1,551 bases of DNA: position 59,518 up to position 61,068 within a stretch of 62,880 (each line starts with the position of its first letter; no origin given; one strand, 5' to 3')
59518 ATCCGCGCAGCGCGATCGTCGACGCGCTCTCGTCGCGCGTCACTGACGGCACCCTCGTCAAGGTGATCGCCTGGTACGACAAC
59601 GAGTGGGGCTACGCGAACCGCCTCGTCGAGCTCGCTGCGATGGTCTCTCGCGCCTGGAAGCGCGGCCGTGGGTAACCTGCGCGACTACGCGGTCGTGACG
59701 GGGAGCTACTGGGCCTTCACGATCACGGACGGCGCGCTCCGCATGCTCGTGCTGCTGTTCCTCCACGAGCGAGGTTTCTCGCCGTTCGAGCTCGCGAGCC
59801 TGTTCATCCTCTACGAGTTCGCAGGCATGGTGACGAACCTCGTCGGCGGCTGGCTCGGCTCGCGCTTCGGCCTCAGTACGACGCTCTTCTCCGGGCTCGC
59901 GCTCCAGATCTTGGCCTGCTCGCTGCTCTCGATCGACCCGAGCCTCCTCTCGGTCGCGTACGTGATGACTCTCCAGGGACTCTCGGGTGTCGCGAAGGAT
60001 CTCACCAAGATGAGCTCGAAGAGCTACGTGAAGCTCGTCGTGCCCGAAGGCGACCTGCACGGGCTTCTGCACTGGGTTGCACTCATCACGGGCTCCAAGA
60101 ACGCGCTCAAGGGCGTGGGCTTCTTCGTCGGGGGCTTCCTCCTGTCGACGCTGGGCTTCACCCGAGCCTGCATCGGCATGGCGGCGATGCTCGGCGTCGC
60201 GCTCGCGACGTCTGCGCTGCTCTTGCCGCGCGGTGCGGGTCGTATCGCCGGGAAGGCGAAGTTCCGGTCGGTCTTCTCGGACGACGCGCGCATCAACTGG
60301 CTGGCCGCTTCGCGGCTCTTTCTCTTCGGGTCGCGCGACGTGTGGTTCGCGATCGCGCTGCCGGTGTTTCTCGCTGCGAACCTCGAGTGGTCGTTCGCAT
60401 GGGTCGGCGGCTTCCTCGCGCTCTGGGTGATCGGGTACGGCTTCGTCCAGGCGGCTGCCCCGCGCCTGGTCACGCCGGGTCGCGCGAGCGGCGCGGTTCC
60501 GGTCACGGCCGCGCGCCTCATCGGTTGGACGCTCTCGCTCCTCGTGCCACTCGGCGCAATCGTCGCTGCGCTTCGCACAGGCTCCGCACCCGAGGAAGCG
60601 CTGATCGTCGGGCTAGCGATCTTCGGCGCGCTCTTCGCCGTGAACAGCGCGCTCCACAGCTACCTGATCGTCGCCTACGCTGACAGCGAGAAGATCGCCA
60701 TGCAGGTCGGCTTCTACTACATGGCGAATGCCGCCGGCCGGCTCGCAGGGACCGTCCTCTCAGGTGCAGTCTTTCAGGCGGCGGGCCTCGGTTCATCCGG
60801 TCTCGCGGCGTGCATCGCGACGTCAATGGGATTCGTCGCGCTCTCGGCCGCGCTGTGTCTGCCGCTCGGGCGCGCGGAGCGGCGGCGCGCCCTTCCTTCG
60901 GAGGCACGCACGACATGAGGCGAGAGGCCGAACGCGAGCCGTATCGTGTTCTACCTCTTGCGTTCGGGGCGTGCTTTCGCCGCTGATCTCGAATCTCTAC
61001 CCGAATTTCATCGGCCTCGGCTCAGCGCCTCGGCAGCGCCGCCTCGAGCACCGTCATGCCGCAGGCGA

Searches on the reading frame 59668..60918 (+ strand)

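Call 79: search_protein_families(library=pfam, proteins=[window:59668-60918:+], max_evalue=0.00001)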
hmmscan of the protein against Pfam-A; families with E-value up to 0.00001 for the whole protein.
window:59668-60918:+ (416 aa): 1 family
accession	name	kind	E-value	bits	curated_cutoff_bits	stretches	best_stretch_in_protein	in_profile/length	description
PF07690.21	MFS_1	-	7.1e-11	42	33.4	1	14-268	5-262/347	Major Facilitator Superfamily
